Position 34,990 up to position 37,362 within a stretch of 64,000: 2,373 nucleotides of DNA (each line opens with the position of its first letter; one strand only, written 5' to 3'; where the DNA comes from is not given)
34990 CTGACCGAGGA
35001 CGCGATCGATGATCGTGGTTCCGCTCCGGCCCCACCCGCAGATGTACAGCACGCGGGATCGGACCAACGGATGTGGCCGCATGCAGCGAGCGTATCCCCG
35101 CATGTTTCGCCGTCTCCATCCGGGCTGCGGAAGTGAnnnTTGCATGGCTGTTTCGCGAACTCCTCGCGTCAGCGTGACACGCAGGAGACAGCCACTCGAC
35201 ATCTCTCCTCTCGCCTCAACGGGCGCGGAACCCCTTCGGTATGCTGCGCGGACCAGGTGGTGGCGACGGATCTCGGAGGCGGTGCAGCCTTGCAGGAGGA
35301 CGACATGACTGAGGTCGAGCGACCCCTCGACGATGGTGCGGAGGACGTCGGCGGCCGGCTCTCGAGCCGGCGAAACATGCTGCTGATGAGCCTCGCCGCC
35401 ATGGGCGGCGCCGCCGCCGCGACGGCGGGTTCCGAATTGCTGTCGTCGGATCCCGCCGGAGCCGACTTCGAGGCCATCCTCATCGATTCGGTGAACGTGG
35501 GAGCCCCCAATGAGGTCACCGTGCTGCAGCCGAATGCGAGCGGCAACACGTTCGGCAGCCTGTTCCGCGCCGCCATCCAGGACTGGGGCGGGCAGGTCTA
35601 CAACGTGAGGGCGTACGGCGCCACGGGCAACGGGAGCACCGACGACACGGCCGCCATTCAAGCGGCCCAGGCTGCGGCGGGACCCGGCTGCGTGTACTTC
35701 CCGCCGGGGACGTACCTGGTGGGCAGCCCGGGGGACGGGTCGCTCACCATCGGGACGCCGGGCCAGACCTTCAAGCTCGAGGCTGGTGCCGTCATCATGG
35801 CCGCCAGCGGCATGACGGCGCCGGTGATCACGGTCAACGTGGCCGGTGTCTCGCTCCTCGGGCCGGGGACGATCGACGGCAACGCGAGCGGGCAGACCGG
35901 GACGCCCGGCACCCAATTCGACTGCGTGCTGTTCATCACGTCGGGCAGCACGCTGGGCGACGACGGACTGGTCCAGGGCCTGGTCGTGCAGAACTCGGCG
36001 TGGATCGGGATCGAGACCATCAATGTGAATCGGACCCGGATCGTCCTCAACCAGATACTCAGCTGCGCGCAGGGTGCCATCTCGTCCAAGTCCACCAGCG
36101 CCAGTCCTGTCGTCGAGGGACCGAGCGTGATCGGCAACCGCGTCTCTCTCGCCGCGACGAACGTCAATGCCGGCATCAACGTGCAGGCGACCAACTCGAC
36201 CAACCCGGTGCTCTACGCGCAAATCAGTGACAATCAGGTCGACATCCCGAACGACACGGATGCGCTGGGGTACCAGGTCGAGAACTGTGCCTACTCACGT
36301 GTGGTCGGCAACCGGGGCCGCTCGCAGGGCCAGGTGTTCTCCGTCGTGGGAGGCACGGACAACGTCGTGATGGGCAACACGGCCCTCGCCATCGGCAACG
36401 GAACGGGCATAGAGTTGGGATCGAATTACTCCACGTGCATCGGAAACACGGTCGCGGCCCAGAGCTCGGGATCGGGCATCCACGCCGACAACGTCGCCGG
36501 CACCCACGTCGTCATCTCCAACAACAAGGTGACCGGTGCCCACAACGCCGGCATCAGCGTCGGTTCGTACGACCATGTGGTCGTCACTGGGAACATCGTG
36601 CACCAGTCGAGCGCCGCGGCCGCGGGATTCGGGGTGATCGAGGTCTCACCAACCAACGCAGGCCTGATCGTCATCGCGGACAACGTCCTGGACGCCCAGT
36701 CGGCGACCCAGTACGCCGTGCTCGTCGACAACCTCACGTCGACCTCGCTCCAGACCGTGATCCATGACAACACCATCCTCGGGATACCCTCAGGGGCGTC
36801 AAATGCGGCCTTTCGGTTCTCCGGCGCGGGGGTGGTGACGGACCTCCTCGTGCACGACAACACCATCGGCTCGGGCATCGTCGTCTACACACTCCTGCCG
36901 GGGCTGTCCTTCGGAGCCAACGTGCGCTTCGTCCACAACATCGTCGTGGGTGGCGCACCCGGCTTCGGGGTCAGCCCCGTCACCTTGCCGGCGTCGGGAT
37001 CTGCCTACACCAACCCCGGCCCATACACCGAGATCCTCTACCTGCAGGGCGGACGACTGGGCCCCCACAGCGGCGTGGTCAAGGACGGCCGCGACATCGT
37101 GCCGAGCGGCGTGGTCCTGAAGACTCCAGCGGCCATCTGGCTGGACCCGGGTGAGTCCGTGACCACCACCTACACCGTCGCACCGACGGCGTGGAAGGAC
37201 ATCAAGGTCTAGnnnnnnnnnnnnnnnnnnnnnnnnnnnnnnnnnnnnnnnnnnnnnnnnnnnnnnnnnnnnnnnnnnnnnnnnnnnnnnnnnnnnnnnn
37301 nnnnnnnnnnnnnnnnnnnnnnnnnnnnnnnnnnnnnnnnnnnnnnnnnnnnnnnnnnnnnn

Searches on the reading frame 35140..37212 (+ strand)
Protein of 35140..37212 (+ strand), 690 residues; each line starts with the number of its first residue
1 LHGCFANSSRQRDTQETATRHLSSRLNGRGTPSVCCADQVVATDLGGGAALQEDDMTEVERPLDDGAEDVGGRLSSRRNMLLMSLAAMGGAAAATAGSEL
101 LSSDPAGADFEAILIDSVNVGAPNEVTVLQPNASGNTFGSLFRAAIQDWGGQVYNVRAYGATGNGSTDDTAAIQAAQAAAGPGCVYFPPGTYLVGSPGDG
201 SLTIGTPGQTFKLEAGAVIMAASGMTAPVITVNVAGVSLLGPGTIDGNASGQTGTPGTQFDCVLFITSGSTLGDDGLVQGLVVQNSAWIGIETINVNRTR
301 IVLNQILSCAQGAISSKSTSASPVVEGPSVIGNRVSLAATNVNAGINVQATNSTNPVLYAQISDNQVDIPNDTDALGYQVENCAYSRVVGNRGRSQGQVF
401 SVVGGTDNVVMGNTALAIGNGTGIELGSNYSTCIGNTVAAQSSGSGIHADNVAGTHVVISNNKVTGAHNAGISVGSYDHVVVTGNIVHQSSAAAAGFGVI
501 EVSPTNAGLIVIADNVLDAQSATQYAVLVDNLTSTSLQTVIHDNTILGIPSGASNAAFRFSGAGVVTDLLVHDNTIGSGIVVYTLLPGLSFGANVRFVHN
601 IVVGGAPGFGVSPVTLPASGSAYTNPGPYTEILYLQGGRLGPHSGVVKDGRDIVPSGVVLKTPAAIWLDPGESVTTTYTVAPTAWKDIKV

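Call 4: search_protein_families(library=pfam, proteins=[window:35140-37212:+], max_evalue=0.01)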
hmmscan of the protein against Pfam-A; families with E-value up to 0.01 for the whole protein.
window:35140-37212:+ (690 aa): 2 families
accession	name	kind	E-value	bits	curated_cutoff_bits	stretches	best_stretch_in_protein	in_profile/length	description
PF12708.12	Pect-lyase_RHGA_epim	-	3.9e-12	46.9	27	1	154-198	2-50/213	Rhamnogalacturonase A/epimerase, pectate lyase-like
PF13229.12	Beta_helix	-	9.1e-08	32.3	25.9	2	445-606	1-138/158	Right handed beta helix region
